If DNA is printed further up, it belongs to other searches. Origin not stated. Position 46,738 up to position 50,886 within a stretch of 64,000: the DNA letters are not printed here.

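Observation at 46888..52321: Orphan three-gene operon led by a 1283-aa HTH-fused giant protein: candidate undescribed system on the mobile element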

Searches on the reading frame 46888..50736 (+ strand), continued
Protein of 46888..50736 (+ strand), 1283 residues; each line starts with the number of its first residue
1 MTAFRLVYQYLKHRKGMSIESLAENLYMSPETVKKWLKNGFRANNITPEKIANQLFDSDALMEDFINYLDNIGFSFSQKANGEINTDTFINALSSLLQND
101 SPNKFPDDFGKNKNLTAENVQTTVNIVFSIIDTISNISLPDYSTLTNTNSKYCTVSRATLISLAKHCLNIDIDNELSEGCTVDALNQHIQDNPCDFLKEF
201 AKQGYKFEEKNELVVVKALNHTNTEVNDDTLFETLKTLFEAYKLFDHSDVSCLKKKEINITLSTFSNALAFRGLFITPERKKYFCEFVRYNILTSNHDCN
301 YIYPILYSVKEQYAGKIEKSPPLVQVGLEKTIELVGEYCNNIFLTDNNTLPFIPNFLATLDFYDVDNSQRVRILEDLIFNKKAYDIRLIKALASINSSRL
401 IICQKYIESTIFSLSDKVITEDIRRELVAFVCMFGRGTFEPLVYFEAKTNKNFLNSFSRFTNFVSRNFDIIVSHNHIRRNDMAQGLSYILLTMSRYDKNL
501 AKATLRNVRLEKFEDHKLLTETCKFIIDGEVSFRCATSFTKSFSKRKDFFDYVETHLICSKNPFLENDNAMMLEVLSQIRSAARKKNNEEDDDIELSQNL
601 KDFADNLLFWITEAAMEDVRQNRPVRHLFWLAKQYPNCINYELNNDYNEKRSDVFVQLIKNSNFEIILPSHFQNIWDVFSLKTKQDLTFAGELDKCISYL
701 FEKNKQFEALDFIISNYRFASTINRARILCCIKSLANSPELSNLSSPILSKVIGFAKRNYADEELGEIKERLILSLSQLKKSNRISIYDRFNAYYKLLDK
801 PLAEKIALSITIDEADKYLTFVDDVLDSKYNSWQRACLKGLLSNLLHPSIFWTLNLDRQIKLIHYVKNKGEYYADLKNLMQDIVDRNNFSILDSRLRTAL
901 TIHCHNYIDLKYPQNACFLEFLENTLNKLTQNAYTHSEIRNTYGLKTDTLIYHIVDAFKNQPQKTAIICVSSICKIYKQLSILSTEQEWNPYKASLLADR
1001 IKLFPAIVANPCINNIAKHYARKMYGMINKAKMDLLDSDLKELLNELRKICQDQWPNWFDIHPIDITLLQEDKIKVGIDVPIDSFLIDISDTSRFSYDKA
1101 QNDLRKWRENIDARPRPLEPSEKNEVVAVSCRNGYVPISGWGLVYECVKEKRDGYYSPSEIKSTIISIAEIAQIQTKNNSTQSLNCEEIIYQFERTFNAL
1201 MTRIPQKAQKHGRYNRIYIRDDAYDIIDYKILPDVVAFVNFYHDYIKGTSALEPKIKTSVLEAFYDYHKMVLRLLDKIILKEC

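Call 68: find_encoding_contigs(protein=P0032, flank=8000, max_places=3)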
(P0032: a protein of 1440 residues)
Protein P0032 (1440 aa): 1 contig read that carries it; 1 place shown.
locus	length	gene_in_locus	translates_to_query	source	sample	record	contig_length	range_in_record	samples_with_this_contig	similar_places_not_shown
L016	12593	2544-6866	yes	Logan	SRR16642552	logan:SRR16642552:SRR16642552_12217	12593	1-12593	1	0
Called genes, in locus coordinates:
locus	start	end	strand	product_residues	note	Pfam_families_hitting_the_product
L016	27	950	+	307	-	PF00890:FAD_binding_2 (weak), PF01266:DAO (weak), PF01946:Thi4 (weak), PF07992:Pyr_redox_2, PF12831:FAD_oxidored, PF13450:NAD_binding_8 (weak), PF13738:Pyr_redox_3, PF00070:Pyr_redox, +3 more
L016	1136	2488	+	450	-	-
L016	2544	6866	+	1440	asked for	PF00069:Pkinase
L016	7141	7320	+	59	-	-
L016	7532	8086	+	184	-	-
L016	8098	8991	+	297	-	PF10711:DUF2513 (faint)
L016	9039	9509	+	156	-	PF13424:TPR_12 (faint), PF13181:TPR_8 (faint)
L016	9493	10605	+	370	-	PF01098:FTSW_RODA_SPOVE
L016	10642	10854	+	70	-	PF00149:Metallophos, PF12850:Metallophos_2 (weak), PF06874:FBPase_2 (weak)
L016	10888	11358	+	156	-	-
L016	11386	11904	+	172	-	PF00293:NUDIX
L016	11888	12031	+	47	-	-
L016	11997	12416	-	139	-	PF15919:HicB_lk_antitox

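Call 73: search_protein_families(library=phrogs, proteins=[window:46888-50736:+, L001:14457-14801:+], max_evalue=0.01)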
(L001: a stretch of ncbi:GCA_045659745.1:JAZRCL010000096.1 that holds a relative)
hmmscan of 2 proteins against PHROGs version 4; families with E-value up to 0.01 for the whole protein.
window:46888-50736:+ (1283 aa): 1 family
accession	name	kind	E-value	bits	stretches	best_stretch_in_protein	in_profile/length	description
phrog_4494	-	unknown function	0.0011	20.5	1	12-77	14-81/109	-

L001:14457-14801:+ (115 aa): 1 family
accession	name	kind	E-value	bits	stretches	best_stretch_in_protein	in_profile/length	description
phrog_351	-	transcription regulation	0.0047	16.5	1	7-59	473-525/928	RNA polymerase sigma factor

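Call 81: find_related_loci(query=A9, collection=metagenome_contigs, flank=8000)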
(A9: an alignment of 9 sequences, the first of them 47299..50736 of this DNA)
Query A9 (1146 aa) in metagenome_contigs; peptide patterns used: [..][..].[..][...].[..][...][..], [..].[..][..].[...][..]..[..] (x = any residue, [..] = any of these).
335 stretches matched a pattern; 2 encode a relative of the query (tblastn E <= 1e-3); 2 distinct loci.
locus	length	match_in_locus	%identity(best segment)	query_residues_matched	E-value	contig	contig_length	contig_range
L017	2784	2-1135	56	696-1146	3e-63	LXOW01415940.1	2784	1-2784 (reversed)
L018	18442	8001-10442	27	18-922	1e-27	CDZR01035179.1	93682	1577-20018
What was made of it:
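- Tried and rejected: The rerun with nine sequences gave two loci (call 81).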

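Call 83: predict_structure(alignment_id=A8)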
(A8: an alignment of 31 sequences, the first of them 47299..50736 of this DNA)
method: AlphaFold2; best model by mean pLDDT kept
length: 1146 residues; sequences in the alignment: 31
mean_pLDDT: 88.3   pTM: 0.65
mean pLDDT of the five models: 88.3, 87.6, 86.0, 85.6, 85.3
residues with pLDDT >= 90: 719; 70-90: 355; 50-70: 49; < 50: 23
segments of 3 or more residues with pLDDT < 50: 1-13, 174-180
pLDDT, mean of each block of 10 residues (from residue 1): 37 66 94 89 85 90 91 87 67 93 95 89 93 86 94 95 91 51 74 96 93 91 91 96 94 92 92 94 94 90 82 87 95 90 94 92 92 89 94 92 90 94 91 93 82 68 96 96 90 90 93 93 89 91 77 90 95 93 92 91 86 91 74 90 79 86 91 78 90 87 95 93 95 94 96 96 93 92 95 82 92 95 94 95 83 77 95 97 96 82 91 95 91 95 93 64 87 77 90 92 90 85 95 86 71 93 91 85 78 85 90 79 91 91 79
secondary structure, 60 per line:
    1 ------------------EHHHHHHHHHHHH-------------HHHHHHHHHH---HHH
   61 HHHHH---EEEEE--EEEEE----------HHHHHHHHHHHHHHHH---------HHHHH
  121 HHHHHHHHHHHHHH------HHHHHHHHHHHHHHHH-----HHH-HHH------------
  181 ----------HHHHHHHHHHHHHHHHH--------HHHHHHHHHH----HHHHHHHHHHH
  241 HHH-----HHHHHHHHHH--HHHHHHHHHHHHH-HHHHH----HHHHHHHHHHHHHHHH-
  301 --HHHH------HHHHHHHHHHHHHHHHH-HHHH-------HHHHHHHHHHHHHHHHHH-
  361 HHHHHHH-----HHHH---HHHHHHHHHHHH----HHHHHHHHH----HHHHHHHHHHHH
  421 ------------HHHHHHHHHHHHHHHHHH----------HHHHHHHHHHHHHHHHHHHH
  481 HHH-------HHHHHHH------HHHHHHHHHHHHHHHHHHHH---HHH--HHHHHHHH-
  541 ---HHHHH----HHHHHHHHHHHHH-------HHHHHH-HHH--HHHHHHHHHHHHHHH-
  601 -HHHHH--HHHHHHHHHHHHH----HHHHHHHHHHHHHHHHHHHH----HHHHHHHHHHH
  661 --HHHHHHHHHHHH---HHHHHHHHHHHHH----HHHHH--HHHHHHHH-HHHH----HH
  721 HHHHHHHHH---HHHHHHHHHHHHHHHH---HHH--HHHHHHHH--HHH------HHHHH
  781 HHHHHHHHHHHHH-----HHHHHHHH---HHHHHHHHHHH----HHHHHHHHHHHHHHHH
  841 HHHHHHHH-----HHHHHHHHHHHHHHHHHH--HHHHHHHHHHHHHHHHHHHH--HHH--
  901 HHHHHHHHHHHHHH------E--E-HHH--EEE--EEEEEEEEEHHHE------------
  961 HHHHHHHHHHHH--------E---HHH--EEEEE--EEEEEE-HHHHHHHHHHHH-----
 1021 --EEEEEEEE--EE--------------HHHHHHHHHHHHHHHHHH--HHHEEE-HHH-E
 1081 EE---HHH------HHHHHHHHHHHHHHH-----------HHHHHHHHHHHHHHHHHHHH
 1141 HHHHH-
elements in order (helices of 4 or more, strands of 3 or more residues): H20-31 H45-54 H58-65 E69-73 E76-80 H91-106 H116-134 H141-156 H191-207 H216-225 H230-243 H249-258 H261-273 H275-279 H284-299 H303-306 H313-329 H331-334 H342-359 H361-367 H373-376 H380-391 H396-404 H409-420 H433-450 H461-483 H491-497 H504-523 H532-539 H544-548 H553-565 H573-578 H585-599 H602-606 H609-621 H626-645 H650-660 H663-674 H678-690 H695-699 H702-709 H711-714 H719-729 H733-748 H757-764 H776-793 H799-806 H810-820 H825-848 H854-871 H874-893 H901-914 E931-933 E936-944 H961-972 E990-994 E997-1002 H1004-1015 E1023-1030 H1049-1066 E1072-1074 E1080-1082 H1095-1109 H1121-1145
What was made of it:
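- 47356..47538 (+): A residues ~157-217: winged-helix-like domain (three helices plus a beta hairpin). It is the most conserved segment of the family (motif K............). AlphaFold secondary structure H20-31, H45-54, H58-65, E69-73, E76-80 in body numbering (call 83).
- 47569..50043 (+): A residues ~228-1052: HEAT/ARM-like alpha-solenoid, the presumed sensor or binding surface. It is most variable around residues 651-800. AlphaFold pLDDT 88.3 (call 83).
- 50056..50736 (+): A residues ~1057-1283: C-terminal alpha/beta domain of unknown fold class (motifs QWPNWF, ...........). Strands and helices in the model (call 83).
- Fold: pLDDT 88.3, with a winged-helix-like domain, a solenoid and an alpha/beta C-terminal domain (call 83).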

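Call 86: search_protein_families(library=pfam, proteins=[L018:66-3188:+, L018:3170-4093:+, L018:4093-4611:+, L018:5696-6199:+, L018:6186-6998:+, L018:7084-7731:+, L018:11231-14305:+, L018:14712-15140:+, L018:15688-16044:+, L018:16529-18124:+], max_evalue=0.001)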
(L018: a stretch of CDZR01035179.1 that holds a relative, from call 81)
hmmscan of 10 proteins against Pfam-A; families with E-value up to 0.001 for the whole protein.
L018:66-3188:+ (1041 aa): 1 family
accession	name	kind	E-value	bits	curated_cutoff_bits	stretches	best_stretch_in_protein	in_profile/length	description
PF09479.16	Flg_new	-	0.0003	21.3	27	1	91-150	1-52/65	Listeria-Bacteroides repeat domain (List_Bact_rpt)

L018:3170-4093:+ (308 aa): 0 families

L018:4093-4611:+ (173 aa): 0 families

L018:5696-6199:+ (168 aa): 1 family
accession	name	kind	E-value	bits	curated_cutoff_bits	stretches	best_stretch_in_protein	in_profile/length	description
PF11444.14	DUF2895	-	0.00038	20.4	22.6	1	3-144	3-150/198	Protein of unknown function (DUF2895)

L018:6186-6998:+ (271 aa): 0 families

L018:7084-7731:+ (216 aa): 0 families

L018:11231-14305:+ (1025 aa): 15 families
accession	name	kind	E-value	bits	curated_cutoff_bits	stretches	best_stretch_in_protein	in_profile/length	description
PF13424.12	TPR_12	-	3e-37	127.1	30.1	4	855-917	8-70/77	Tetratricopeptide repeat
PF07719.23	TPR_2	-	1.1e-20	72.4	27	1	636-666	1-31/34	Tetratricopeptide repeat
PF13181.12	TPR_8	-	2.9e-14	52.4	25.7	0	853-879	4-30/34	Tetratricopeptide repeat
PF00515.34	TPR_1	-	1.3e-13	50.6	27.8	2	932-962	3-33/34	Tetratricopeptide repeat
PF13428.12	TPR_14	-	1.5e-11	44.2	23.5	0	638-666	3-31/44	Tetratricopeptide repeat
PF13374.12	TPR_10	-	2.4e-10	40.5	27.5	0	853-889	5-41/42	Tetratricopeptide repeat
PF13176.12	TPR_7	-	1e-07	31.9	27.9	0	640-666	3-29/36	Tetratricopeptide repeat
PF13401.12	AAA_22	-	2.6e-06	28.2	27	1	205-304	5-105/130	AAA domain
PF17874.7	TPR_MalT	-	1.7e-05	24.7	45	0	656-833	21-186/336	MalT-like TPR region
PF24885.1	TPR_NPHP3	-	2.3e-05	24.4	100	0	738-879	77-212/239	Nephrocystin-3 TPR domain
PF14559.12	TPR_19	-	5e-05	24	25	0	887-920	20-53/68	Tetratricopeptide repeat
PF13431.12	TPR_17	-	0.00011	22.6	24.4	0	636-656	13-33/34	Tetratricopeptide repeat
PF13432.12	TPR_16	-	0.00037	21.3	32.7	0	895-920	34-60/65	Tetratricopeptide repeat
PF13414.12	TPR_11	-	0.00077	19.6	26.8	0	940-963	4-27/42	TPR repeat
PF12895.13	ANAPC3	-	0.00083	20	27.2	0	898-955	29-81/82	Anaphase-promoting complex, cyclosome, subunit 3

L018:14712-15140:+ (143 aa): 2 families
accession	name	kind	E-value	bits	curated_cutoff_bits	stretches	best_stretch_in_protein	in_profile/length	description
PF08281.18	Sigma70_r4_2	-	2.1e-05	24.5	25.7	1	86-138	2-54/54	Sigma-70, region 4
PF04545.22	Sigma70_r4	-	0.00058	19.8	24.1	1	91-139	1-49/50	Sigma-70, region 4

L018:15688-16044:+ (119 aa): 1 family
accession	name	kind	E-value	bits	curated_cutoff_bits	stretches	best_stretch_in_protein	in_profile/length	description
PF02452.23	PemK_toxin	-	1.5e-29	102.8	23.1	1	4-108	1-108/109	PemK-like, MazF-like toxin of type II toxin-antitoxin system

L018:16529-18124:+ (532 aa): 3 families
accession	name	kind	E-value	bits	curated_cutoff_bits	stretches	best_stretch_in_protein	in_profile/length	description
PF00239.26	Resolvase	-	1.9e-20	73.9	23.3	1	16-165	2-143/145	Resolvase, N terminal domain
PF07508.19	Recombinase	-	2e-17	63.8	21.1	1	198-287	1-102/102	Recombinase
PF13408.12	Zn_ribbon_recom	-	6e-08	33.4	25.3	1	306-376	1-57/58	Recombinase zinc beta ribbon domain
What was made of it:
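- Closest known: STAND-type sensors with swappable heads. Same: A STAND-like AAA+TPR gene lies next to a family member in L018 (call 86).
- MazF and other TA genes occur in related islands (call 86).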

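Call 87: fold_search(model_id=the predicted structure, library=pdb)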
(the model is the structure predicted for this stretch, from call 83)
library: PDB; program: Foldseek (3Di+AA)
matches with E <= 10: 985; with E <= 0.001: 40
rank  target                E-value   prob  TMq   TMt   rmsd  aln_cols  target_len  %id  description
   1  4c0q_A                4.6e-05  1.00  0.25  0.30  16.8      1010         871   10  Transportin 3 in complex with Ran(Q69L)GTP (released 2014-01-22)
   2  9gy4_F                5.7e-05  1.00  0.14  0.11  32.5      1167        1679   11  60S ribosomal subunit in complex with E3-UFM1 ligase and RQC machinery components NEMF and LTN1 (Composite map) (released 2025-05-14)
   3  9qop_A                8.3e-05  1.00  0.22  0.25  18.0      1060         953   12  Binary complex of human Importin-9 with one homodimer of Akirin-2 (released 2026-01-28)
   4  6xte_A                8.6e-05  1.00  0.17  0.18  26.1      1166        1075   10  Human karyopherin RanBP5 (isoform-1) (released 2020-04-22)
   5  8cmk_A                1.1e-04  1.00  0.21  0.24  18.1       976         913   11  Transportin-3 TNPO3 in complex with RSY region of CIRBP (released 2024-03-06)
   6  9g8r_B                1.7e-04  0.98  0.11  0.11  35.5      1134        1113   10  human SKI7-SKI238 complex in the open state (released 2024-10-16)
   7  6n1z_A                2.1e-04  1.00  0.17  0.18  19.9      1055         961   10  Importin-9 bound to H2A-H2B (released 2019-03-20)
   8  7dkh_I                2.2e-04  0.99  0.13  0.14  34.7       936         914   12  Crystal structure of the Ctr9/Paf1/Cdc73/Rtf1 quaternary complex (released 2021-11-24)
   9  8hq3_C                2.7e-04  0.99  0.15  0.16  20.5      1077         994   12  KL1 in complex with CRM1-Ran-RanBP1 (released 2023-10-25)
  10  7xn7_q                2.9e-04  0.96  0.10  0.12  38.4      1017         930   12  RNA polymerase II elongation complex containing Spt4/5, Elf1, Spt6, Spn1 and Paf1C (released 2022-09-07)
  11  4jlq_A                3.0e-04  1.00  0.17  0.21  23.3       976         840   12  Crystal structure of human Karyopherin-beta2 bound to the PY-NLS of Saccharomyces cerevisiae NAB2 (released 2013-04-03)
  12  9m1n_D                3.8e-04  0.96  0.12  0.12  29.0      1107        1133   10  Cryo-EM structure of the TBC-DC-Arl2-alpha-beta-tubulin complex with GDP-AlFx (released 2025-10-22)
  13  6m6x_C                4.1e-04  1.00  0.22  0.23  17.2      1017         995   11  Oridonin in complex with CRM1#-Ran-RanBP1 (released 2021-03-17)
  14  4pju_A                4.1e-04  1.00  0.19  0.22  26.8      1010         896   12  crystal structure of human Stromal Antigen 2 (SA2) in complex with Sister Chromatid Cohesion protein 1 (Scc1) (released 2014-08-27)
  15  3zjy_B                4.3e-04  1.00  0.22  0.26  17.0      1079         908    9  Crystal Structure of Importin 13 - RanGTP - eIF1A complex (released 2013-04-10)
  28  5dlq_B                7.1e-04  1.00  0.22  0.23  20.2      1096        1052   11  Crystal structure of RanGTP-Exportin 4-eIF5A complex (released 2016-06-22)
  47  5yvg_A                1.2e-03  0.95  0.13  0.16  25.8      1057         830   10  Crystal structure of Karyopherin beta2 in complex with FUS(full length) (released 2018-05-16)
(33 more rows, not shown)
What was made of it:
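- Checked: The predicted fold is indeed an all-helical repeat scaffold (calls 83, 87).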

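Call 99: search_dna_similar(query=window:46888-50736:+, collection=plasmids, mode=protein, max_evalue=0.001)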
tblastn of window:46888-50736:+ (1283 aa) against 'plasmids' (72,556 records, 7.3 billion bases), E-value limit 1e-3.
No match.

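Call 100: search_dna_similar(query=window:46888-50736:+, collection=phages, mode=protein, max_evalue=0.001)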
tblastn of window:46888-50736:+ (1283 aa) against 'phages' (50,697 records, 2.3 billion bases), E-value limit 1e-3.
No match.
